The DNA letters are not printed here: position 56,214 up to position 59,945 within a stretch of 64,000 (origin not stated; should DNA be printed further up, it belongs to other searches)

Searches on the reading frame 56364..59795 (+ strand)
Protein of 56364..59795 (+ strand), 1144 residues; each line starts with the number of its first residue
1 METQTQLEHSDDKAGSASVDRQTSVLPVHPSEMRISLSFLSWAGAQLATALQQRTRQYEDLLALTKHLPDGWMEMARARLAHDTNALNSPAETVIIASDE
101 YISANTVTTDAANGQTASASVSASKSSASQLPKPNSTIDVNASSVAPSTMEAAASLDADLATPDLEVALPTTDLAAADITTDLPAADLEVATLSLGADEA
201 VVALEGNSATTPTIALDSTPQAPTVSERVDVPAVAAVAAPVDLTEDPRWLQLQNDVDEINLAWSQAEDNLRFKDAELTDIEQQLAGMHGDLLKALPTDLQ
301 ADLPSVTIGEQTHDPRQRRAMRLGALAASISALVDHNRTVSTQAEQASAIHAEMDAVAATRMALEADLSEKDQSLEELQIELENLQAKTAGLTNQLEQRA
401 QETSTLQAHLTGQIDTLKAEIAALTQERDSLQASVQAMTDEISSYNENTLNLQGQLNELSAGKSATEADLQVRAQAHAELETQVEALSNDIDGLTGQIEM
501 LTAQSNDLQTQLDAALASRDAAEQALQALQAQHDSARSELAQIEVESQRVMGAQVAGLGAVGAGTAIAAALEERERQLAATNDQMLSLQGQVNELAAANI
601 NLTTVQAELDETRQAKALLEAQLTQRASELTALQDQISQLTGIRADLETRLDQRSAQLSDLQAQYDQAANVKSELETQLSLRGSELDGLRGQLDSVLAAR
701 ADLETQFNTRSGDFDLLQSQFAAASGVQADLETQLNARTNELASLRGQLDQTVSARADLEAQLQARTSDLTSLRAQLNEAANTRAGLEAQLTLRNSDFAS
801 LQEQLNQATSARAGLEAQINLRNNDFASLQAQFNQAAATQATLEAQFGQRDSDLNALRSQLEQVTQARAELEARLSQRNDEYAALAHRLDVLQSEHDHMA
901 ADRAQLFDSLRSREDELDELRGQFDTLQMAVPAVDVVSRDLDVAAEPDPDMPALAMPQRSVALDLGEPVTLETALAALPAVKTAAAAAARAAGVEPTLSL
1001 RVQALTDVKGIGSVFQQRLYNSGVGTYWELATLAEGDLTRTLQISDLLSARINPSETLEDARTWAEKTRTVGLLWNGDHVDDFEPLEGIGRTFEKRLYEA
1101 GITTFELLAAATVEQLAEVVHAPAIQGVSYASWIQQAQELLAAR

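Call 52: search_protein_families(library=pfam, proteins=[window:56364-59795:+], max_evalue=0.00001)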
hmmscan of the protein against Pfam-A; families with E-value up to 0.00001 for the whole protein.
window:56364-59795:+ (1144 aa): 8 families
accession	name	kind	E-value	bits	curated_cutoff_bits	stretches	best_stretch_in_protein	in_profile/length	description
PF00038.26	Filament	-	4.7e-13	49.9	40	0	576-721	4-140/313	Intermediate filament protein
PF01576.24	Myosin_tail_1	-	2.2e-12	46.2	38.1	1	583-788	338-544/1081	Myosin tail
PF19220.6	Rod_CreS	-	1.7e-09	37.7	100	0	416-544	10-138/359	Crescentin, rod domain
PF24319.2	DUF7491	-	5e-09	36.7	30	0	826-906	9-89/90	Coiled-coil region of unknown function (DUF7491)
PF14520.12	HHH_5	-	2.6e-08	34.6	27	0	1086-1119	7-40/57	Helix-hairpin-helix domain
PF08614.16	ATG16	-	6.4e-07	30.2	33.7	0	834-930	63-159/200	Autophagy protein 16 (ATG16)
PF06818.20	Fez1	-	3.9e-06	27.9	34.4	0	409-548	14-153/199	Fez1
PF08581.15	Tup_N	-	8.7e-06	26.4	28.7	0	796-863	11-75/77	Tup N-terminal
